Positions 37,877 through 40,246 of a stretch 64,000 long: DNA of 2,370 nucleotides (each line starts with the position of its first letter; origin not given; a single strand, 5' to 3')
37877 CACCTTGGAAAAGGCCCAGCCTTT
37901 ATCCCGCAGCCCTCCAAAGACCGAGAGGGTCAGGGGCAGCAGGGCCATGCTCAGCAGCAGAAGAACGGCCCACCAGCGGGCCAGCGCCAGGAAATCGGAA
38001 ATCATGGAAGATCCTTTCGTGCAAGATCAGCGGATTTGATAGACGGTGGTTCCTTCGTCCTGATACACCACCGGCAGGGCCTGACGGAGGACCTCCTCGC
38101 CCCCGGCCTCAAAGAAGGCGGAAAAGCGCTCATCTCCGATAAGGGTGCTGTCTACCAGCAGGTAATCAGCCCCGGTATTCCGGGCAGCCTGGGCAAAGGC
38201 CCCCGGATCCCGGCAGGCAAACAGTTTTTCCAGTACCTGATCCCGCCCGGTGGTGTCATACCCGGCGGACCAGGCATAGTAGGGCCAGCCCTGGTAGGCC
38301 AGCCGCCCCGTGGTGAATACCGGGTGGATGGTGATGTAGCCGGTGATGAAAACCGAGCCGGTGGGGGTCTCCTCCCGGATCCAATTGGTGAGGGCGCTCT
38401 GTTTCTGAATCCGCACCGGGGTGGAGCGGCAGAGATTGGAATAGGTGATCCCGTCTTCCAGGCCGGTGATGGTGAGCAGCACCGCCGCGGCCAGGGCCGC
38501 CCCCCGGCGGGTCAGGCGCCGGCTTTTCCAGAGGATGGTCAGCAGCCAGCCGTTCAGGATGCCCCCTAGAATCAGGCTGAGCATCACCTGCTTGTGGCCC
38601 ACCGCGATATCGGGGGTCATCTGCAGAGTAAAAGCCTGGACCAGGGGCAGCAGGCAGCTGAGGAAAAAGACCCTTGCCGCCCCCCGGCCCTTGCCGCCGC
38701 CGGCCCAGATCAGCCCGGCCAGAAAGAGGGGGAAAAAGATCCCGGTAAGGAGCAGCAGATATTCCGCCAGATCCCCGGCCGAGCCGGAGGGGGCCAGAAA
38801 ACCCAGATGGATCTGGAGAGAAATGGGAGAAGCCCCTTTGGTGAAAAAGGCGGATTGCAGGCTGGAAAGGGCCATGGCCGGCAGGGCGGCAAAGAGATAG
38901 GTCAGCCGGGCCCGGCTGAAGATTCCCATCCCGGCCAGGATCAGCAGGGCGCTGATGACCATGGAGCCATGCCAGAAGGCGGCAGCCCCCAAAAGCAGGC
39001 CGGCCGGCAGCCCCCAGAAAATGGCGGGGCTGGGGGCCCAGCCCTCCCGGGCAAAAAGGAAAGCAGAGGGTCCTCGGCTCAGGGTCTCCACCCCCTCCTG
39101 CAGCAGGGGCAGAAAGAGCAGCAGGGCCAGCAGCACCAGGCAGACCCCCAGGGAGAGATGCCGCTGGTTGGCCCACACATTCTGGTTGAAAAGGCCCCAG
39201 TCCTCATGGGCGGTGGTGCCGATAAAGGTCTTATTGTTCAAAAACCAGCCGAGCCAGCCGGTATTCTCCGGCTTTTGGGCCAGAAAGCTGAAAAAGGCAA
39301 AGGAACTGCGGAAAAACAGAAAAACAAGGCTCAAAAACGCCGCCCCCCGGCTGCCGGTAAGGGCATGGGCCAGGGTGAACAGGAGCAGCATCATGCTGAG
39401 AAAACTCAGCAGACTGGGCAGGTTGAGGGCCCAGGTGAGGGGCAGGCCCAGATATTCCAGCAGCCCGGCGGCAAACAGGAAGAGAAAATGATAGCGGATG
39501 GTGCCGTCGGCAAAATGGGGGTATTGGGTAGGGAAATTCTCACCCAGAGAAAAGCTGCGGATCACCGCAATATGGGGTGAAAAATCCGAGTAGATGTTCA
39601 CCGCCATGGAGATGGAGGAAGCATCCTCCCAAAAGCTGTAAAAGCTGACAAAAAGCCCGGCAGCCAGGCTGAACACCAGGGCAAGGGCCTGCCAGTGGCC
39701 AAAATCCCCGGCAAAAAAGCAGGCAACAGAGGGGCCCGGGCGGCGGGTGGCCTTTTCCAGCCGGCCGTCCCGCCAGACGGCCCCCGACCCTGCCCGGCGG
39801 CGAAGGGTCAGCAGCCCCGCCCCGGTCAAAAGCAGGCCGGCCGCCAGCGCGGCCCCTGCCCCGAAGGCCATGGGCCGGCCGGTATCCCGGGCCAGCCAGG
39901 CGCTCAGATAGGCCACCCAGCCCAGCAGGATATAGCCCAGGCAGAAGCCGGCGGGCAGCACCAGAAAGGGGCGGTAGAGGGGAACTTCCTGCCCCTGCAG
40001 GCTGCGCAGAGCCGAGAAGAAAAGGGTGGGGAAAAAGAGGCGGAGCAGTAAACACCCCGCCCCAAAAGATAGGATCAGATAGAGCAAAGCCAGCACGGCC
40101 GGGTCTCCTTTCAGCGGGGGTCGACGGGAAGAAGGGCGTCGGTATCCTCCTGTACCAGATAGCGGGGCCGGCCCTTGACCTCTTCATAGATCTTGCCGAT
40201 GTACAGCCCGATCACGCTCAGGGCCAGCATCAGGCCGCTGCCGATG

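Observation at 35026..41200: Four-gene extracytoplasmic glycosylation cluster: 2x GT2 polyprenyl-P-sugar synthases, PMT/ArnT-like GT-C and DUF2298 'YYY' protein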

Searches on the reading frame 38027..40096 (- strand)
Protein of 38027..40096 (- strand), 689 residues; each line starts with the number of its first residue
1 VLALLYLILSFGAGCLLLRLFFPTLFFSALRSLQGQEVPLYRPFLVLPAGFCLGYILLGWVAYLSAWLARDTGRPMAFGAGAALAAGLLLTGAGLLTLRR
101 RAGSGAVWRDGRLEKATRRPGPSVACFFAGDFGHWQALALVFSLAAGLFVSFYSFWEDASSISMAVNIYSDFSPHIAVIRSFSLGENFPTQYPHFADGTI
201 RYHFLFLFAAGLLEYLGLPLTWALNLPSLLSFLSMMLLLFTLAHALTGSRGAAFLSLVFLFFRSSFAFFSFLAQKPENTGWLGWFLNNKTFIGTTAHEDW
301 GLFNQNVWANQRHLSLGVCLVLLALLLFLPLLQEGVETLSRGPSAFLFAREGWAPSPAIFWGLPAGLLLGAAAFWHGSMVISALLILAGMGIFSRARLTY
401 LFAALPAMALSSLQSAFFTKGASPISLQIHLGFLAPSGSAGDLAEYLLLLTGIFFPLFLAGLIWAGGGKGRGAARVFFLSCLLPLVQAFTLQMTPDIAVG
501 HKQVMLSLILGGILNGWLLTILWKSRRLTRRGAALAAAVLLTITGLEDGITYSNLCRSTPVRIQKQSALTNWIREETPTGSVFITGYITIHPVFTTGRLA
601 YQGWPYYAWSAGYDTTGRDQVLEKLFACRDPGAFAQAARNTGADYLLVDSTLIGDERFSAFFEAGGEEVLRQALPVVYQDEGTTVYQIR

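Call 7: search_protein_families(library=pfam, proteins=[window:38027-40096:-], max_evalue=0.01)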
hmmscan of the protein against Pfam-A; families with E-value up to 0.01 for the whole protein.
window:38027-40096:- (689 aa): 0 families

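Call 8: search_protein_families(library=ncbifam, proteins=[window:38027-40096:-], max_evalue=0.01)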
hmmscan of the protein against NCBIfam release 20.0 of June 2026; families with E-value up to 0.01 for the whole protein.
window:38027-40096:- (689 aa): 0 families

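Call 16: find_homologous_proteins(query=window:38027-40096:-, max_evalue=0.001)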
Query window:38027-40096:- (689 aa): 99 proteins with E <= 0.001 among 8000 candidates.
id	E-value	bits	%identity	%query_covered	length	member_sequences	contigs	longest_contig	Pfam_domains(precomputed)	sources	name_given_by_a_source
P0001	0.0e+0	1455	95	100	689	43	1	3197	-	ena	-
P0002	0.0e+0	1229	81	100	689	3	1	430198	-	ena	-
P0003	0.0e+0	1223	81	100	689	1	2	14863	-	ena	-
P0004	5.0e-268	909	64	100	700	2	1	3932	-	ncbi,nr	ncbi:MAG: hypothetical protein IIV90_06320 [Oscillospiraceae bacterium]|nr:hypothetical protein [Osc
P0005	3.9e-114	401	33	100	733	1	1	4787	-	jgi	jgi:hypothetical protein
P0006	5.2e-113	397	36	100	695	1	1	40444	-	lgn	-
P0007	3.2e-112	395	37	100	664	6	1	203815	-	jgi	-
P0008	6.1e-111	390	36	94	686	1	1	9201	-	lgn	-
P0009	7.8e-109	383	35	100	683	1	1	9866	-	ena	-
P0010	5.2e-108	381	39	49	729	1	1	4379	-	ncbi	-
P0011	7.9e-107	377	37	100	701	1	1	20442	-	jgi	jgi:hypothetical protein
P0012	6.2e-106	374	34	100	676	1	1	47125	-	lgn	-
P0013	5.8e-104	367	35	100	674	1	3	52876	-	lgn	-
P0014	6.7e-104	367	35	100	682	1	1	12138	-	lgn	-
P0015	1.1e-102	363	36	100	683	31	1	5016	-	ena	-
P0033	1.9e-95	339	34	100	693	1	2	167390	-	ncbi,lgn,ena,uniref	ncbi:hypothetical protein HNQ56_004186 [Anaerotaenia torta]|uniref:hypothetical protein n=1 Tax=Anae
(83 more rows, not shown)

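Call 25: search_solved_structures(query=A1, max_evalue=10)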
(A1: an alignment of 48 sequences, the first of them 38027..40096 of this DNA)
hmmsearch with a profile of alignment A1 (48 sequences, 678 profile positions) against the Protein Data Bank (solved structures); distinct sequences matched with E-value up to 10: 1.
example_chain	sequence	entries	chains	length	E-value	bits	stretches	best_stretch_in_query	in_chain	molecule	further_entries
8hcr_E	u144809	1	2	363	0.22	12.9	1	73-152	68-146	CYTOCHROME AA3 SUBUNIT CtaC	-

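Call 29: find_encoding_contigs(protein=P0002, flank=8000, max_places=3)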
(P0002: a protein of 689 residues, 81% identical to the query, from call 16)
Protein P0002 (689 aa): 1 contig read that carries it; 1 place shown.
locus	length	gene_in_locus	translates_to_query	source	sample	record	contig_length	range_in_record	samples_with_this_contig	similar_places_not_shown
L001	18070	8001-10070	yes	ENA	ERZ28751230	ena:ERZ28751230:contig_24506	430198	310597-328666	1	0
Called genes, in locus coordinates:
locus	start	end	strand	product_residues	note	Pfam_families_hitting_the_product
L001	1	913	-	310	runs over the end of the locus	PF03547:Mem_trans, PF01758:SBF (weak)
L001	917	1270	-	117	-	PF01541:GIY-YIG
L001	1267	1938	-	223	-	PF03690:MYG1_exonuc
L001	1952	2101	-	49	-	-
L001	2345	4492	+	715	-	PF01520:Amidase_3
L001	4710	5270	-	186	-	PF12672:DUF3793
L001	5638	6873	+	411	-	PF03704:BTAD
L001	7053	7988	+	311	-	PF00535:Glycos_transf_2, PF13641:Glyco_tranf_2_3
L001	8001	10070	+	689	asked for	-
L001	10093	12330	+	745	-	PF10060:DUF2298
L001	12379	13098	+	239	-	PF00535:Glycos_transf_2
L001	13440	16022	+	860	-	PF00403:HMA, PF00122:E1-E2_ATPase, PF00702:Hydrolase, PF12710:HAD (weak), PF08282:Hydrolase_3 (faint), PF00403:HMA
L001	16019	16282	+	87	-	PF02583:Trns_repr_metal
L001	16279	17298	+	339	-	PF02633:Creatininase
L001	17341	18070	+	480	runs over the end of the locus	PF03553:Na_H_antiporter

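Call 30: find_related_loci(query=A1, collection=genome_contigs, flank=10000)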
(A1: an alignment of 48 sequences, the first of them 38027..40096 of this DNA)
Query A1 (689 aa) in genome_contigs; peptide patterns used: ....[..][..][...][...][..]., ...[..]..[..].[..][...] (x = any residue, [..] = any of these).
560 stretches matched a pattern; 539 encode a relative of the query (tblastn E <= 1e-3); the best 80 are kept; 80 distinct loci.
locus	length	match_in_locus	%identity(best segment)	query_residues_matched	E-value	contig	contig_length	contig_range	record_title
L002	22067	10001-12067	81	1-689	0e+0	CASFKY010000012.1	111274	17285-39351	uncultured Oscillospiraceae bacterium isolate CO.O61.metabat-bins.299 genome assembly, contig: CO.O61.metabat-bins.299.f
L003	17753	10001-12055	38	1-668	4e-148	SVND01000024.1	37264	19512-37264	MAG: Oscillospiraceae bacterium isolate SIG530 NODE_24038_length_37264_cov_2.013760, whole genome shotgun sequence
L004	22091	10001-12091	36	1-680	6e-126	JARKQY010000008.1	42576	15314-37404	MAG: Bacillota bacterium isolate Reactor_metabat.58 k141_540231, whole genome shotgun sequence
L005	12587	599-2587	38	1-688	2e-119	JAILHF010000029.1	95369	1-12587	MAG: Lachnospiraceae bacterium isolate RUI117 k141_5686438_flag=0_multi=34.2986_len=95369, whole genome shotgun sequence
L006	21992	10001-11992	36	1-689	3e-117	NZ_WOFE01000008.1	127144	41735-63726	Deefgea chitinilytica strain LMG 24817 8, whole genome shotgun sequence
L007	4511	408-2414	34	1-689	1e-116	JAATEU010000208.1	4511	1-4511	MAG: Clostridiales bacterium isolate bin_114 k141_918388, whole genome shotgun sequence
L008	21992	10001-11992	35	1-687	2e-114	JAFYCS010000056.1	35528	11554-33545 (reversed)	MAG: Lachnospiraceae bacterium isolate RGIG6971 Sheep_Rumen.Co__c1896001, whole genome shotgun sequence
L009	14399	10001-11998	37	5-686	3e-114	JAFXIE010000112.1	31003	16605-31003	MAG: Clostridia bacterium isolate RGIG6437 Sheep_Rectum.Co__c2678734, whole genome shotgun sequence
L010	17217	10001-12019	36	1-689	2e-113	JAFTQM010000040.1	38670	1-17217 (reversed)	MAG: Lachnospiraceae bacterium isolate RGIG4057 Roe_deer_Cecum.Co__c1038928, whole genome shotgun sequence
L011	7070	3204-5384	34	1-683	8e-113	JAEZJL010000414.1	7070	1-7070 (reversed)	MAG: Bacillota bacterium isolate OH_CDB_236 k127_870474, whole genome shotgun sequence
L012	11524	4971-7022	34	1-687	3e-112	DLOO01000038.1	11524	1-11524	MAG TPA_asm: Lachnoclostridium sp. UBA7482 UBA7482_contig_713, whole genome shotgun sequence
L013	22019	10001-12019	33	1-689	3e-112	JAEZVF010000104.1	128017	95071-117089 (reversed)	MAG: Bacillota bacterium isolate OH_PFB_113 k127_606178, whole genome shotgun sequence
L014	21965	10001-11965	33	1-679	2e-111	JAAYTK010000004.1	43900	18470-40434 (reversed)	MAG: Clostridiales bacterium isolate AS24abBPME_146 2786_AS24, whole genome shotgun sequence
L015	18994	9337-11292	33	1-676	1e-111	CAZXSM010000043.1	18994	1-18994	MAG TPA_asm: uncultured Lachnospiraceae bacterium isolate SRP294416_co2_565 genome assembly, contig: NODE_3093_length_18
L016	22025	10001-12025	32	1-687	2e-111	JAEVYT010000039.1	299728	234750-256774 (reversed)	MAG: Bacillota bacterium isolate OH_PBB_142 k127_953245, whole genome shotgun sequence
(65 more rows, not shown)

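Call 35: predict_structure(alignment_id=A1)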
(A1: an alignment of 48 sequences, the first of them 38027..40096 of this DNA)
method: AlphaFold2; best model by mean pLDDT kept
length: 689 residues; sequences in the alignment: 48
mean_pLDDT: 90.2   pTM: 0.92
mean pLDDT of the five models: 90.2, 89.8, 88.6, 88.2, 86.2
residues with pLDDT >= 90: 487; 70-90: 159; 50-70: 26; < 50: 17
segments of 3 or more residues with pLDDT < 50: 102-109, 111-114, 116-120
pLDDT, mean of each block of 10 residues (from residue 1): 97 95 80 84 95 98 98 96 98 88 46 46 62 91 97 92 87 89 94 92 94 97 97 98 96 98 93 94 91 84 89 96 95 86 74 73 93 94 97 91 95 92 79 85 92 96 83 92 95 82 96 98 96 97 95 88 89 93 88 89 87 91 97 97 96 92 96 97 94
secondary structure, 60 per line:
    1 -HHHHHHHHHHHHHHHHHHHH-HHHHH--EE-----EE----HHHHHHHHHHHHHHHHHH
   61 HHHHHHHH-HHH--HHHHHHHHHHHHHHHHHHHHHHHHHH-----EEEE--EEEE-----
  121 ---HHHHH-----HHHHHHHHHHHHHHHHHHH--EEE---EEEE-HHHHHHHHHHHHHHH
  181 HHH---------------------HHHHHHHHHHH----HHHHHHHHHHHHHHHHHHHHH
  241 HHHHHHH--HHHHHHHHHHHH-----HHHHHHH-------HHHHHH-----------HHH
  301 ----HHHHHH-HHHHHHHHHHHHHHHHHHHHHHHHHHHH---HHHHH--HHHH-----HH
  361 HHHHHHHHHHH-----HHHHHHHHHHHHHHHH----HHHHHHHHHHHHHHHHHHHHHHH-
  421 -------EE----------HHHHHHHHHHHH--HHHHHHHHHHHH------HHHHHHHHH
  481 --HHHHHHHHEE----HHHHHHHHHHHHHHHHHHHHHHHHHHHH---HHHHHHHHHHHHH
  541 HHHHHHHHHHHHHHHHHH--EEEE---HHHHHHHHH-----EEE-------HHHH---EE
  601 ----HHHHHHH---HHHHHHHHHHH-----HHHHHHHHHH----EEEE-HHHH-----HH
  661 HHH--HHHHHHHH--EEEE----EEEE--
elements in order (helices of 4 or more, strands of 3 or more residues): H2-21 H23-27 H43-68 H75-100 E106-109 E112-115 H124-128 H134-152 E155-157 E161-164 H166-183 H205-215 H220-247 H250-261 H267-273 H281-286 H305-310 H312-339 H343-347 H350-353 H359-371 H377-392 H397-419 H440-451 H454-465 H472-480 H483-490 H497-524 H528-558 E561-564 H568-576 E582-584 H592-595 H605-611 H615-625 H631-640 E645-648 H650-653 H659-663 H666-673 E676-679 E684-687

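Call 47: find_encoding_contigs(protein=P0033, flank=10000, max_places=2)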
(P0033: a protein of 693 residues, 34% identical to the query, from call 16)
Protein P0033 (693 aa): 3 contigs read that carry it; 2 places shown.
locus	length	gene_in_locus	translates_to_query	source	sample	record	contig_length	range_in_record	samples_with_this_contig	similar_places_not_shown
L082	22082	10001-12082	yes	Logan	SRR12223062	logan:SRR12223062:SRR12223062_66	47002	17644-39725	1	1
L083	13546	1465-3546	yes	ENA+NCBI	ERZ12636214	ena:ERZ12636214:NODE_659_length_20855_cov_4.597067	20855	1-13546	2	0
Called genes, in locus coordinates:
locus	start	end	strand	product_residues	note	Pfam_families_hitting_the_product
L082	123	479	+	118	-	PF03780:Asp23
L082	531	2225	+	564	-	PF02734:Dak2, PF21645:FakA-like_M, PF13684:FakA-like_C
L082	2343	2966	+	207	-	PF07866:DUF1653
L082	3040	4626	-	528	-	PF04542:Sigma70_r2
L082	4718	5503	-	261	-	-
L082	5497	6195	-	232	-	PF00005:ABC_tran, PF13304:AAA_21 (weak)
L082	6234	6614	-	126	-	PF00392:GntR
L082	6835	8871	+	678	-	PF17191:RecG_wedge, PF07517:SecA_DEAD (weak), PF04851:ResIII, PF00270:DEAD, PF00271:Helicase_C, PF19833:RecG_dom3_C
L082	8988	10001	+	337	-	PF00535:Glycos_transf_2, PF10111:Glyco_tranf_2_2 (weak), PF13641:Glyco_tranf_2_3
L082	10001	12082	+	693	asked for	-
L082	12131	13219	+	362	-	PF13450:NAD_binding_8, PF03275:GLF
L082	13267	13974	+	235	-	PF00535:Glycos_transf_2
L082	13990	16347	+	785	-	PF10060:DUF2298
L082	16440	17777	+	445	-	PF03734:YkuD, PF16403:Bact_surface_Ig-like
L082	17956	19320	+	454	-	PF00285:Citrate_synt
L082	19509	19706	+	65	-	PF00269:SASP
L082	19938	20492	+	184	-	PF03602:Cons_hypoth95, PF05175:MTS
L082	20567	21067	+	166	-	PF01467:CTP_transf_like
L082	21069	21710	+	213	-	PF06188:HrpE (weak), PF28068:Scy (weak)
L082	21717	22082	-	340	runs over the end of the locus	PF07670:Gate (faint)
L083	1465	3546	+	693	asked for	-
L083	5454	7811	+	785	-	PF10060:DUF2298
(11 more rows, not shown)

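Call 48: find_encoding_contigs(protein=P0007, flank=10000, max_places=2)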
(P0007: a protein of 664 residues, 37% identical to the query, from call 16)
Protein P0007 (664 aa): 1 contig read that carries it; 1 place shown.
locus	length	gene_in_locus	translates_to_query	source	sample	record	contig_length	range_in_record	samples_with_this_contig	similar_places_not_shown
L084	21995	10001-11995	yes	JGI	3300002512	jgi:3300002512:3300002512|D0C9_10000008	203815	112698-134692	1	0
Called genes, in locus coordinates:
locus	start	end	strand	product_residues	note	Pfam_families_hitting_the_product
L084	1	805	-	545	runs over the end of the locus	PF08269:dCache_2, PF17200:sCache_2, PF17201:Cache_3-Cache_2, PF00015:MCPsignal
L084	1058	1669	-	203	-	PF13640:2OG-FeII_Oxy_3, PF13661:2OG-FeII_Oxy_4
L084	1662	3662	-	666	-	PF10136:SpecificRecomb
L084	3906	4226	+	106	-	-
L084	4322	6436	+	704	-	PF10060:DUF2298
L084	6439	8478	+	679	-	PF10060:DUF2298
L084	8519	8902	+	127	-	PF04138:GtrA_DPMS_TM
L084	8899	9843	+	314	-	PF00535:Glycos_transf_2, PF13641:Glyco_tranf_2_3 (weak)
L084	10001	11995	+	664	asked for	-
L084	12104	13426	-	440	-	PF00070:Pyr_redox (faint), PF01266:DAO, PF01494:FAD_binding_3 (faint), PF07992:Pyr_redox_2 (faint), PF12831:FAD_oxidored (weak), PF13450:NAD_binding_8, PF01593:Amino_oxidase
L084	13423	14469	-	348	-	PF03706:LPG_synthase_TM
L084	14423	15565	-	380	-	PF00535:Glycos_transf_2, PF13641:Glyco_tranf_2_3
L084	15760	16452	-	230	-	-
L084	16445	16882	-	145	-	PF00072:Response_reg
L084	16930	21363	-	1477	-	PF00989:PAS, PF08447:PAS_3, PF08448:PAS_4, PF08447:PAS_3, PF00989:PAS, PF13426:PAS_9, PF00512:HisKA, PF02518:HATPase_c, +5 more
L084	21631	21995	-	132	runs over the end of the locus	PF20159:YidB, PF06078:DUF937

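Call 65: search_protein_families(library=ncbifam, proteins=[L084:12104-13426:-, L082:12131-13219:+], max_evalue=0.001)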
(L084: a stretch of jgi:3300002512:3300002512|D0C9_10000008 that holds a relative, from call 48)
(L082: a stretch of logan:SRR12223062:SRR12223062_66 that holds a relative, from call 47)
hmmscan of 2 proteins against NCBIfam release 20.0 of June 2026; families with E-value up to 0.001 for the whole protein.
L084:12104-13426:- (440 aa): 71 families (the best 25 are shown)
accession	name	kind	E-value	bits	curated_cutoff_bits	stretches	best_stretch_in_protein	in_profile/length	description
NF005560.0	PRK07233.1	equivalog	4.5e-154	513.5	252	1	8-437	2-431/435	hypothetical protein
TIGR03467.1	HpnE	equivalog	3.6e-27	95.8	283.05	1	9-367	1-361/430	hydroxysqualene dehydroxylase HpnE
NF005547.0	PRK07208.1-3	equivalog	7e-27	94.3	380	1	5-317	3-321/465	hypothetical protein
NF005548.0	PRK07208.1-4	equivalog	3e-26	92.1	389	1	6-393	3-406/488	hypothetical protein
NF005545.0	PRK07208.1-1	equivalog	6.3e-25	87.5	451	2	8-183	9-180/504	hypothetical protein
NF008841.0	PRK11883.1-1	equivalog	8e-16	58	517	1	6-173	3-178/453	protoporphyrinogen oxidase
TIGR00562.1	proto_IX_ox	equivalog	2.3e-15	56.1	97.85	1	7-175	3-174/470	protoporphyrinogen oxidase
NF005546.0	PRK07208.1-2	equivalog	3.7e-15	55.5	418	1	5-75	3-74/527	hypothetical protein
NF058655.1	CrtID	equivalog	1.3e-14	53.9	640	1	9-56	1-48/478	bifunctional phytoene desaturase/3,4-desaturase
NF008845.0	PRK11883.1-5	equivalog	6.8e-14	51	560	1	5-272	3-298/468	protoporphyrinogen oxidase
NF050086.1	pipecolate_AmaA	exception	8.4e-14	51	600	2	6-39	25-58/425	L-pipecolate oxidase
TIGR02734.1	crtI_fam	subfamily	2.6e-13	49.5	238.1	1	9-56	1-48/504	phytoene desaturase family protein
TIGR02731.1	phytoene_desat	equivalog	2.3e-12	46.4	569.4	1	8-409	1-427/453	15-cis-phytoene desaturase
NF005549.0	PRK07208.1-5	equivalog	6.1e-11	41.5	587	1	5-79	3-82/534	hypothetical protein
NF009410.0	PRK12771.1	subfamily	2.9e-10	39.3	516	1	5-44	137-176/566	NAD(P)-binding protein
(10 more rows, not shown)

L082:12131-13219:+ (362 aa): 18 families
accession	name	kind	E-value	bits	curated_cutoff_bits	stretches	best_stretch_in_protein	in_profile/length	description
TIGR00031.1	UDP-GALP_mutase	equivalog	1.8e-115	385.9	303.75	1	3-356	2-371/378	UDP-galactopyranose mutase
NF005547.0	PRK07208.1-3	equivalog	1.3e-13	50.6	380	1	5-204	7-214/465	hypothetical protein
NF005548.0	PRK07208.1-4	equivalog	1.6e-13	50.1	389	1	5-167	6-168/488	hypothetical protein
NF005546.0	PRK07208.1-2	equivalog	5.2e-11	41.8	418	1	95-167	130-201/527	hypothetical protein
NF005545.0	PRK07208.1-1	equivalog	3.4e-09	35.6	451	1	6-166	11-171/504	hypothetical protein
NF005560.0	PRK07233.1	equivalog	1.2e-08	34.2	252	1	5-206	3-208/435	hypothetical protein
TIGR00562.1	proto_IX_ox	equivalog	2.4e-07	29.7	97.85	1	5-105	5-110/470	protoporphyrinogen oxidase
TIGR03467.1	HpnE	equivalog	1.5e-05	24.5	283.05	1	6-75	2-70/430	hydroxysqualene dehydroxylase HpnE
TIGR02734.1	crtI_fam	subfamily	1.8e-05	23.6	238.1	1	6-59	2-52/504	phytoene desaturase family protein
NF005549.0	PRK07208.1-5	equivalog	2.6e-05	22.9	587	0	109-166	144-200/534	hypothetical protein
TIGR02732.1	zeta_caro_desat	equivalog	5.4e-05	22.3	622.15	1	6-74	3-69/474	9,9'-di-cis-zeta-carotene desaturase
NF004991.0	PRK06370.1-3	subfamily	6.5e-05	21.7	620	1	2-42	35-73/509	FAD-containing oxidoreductase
TIGR01813.1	flavo_cyto_c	subfamily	6.6e-05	21.8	285.45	1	6-42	3-39/444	flavocytochrome c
TIGR02731.1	phytoene_desat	equivalog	0.00015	20.7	569.4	1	4-63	1-58/453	15-cis-phytoene desaturase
NF053556.1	prodigi_MAP_PigB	equivalog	0.00015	20.3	850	1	2-42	154-191/659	prodigiosin MAP biosynthesis oxidoreductase PigB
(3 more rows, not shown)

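Call 90: search_protein_representatives(alignment_id=A1)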
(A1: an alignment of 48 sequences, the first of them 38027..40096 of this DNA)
Query: 48 sequences, 678 profile positions. Proteins with E-value up to 0.001 (for the whole library): 4134; up to 1e-10: 2967; up to 1e-30: 1566. The best 150 are listed.
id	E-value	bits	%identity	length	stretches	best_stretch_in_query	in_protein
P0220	8.6e-258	873.6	-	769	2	1-502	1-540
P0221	2.3e-257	872.2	-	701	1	2-674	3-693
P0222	2.8e-257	871.9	-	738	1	1-676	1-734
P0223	2.6e-255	865.4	-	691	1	1-674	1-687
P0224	5.6e-254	861.0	-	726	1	1-673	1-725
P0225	3.9e-253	858.2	-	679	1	1-675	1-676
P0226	6.5e-253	857.5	-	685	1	1-676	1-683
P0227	4.1e-250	848.2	-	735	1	1-674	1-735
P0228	6.8e-249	844.2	-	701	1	1-673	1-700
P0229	7.0e-248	840.8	-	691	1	1-674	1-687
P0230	2.7e-246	835.6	-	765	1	1-673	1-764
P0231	5.0e-246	834.7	-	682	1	1-675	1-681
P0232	1.7e-245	833.0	-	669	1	1-674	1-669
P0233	2.5e-245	832.4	-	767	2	1-502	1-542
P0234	3.0e-245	832.1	-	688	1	1-674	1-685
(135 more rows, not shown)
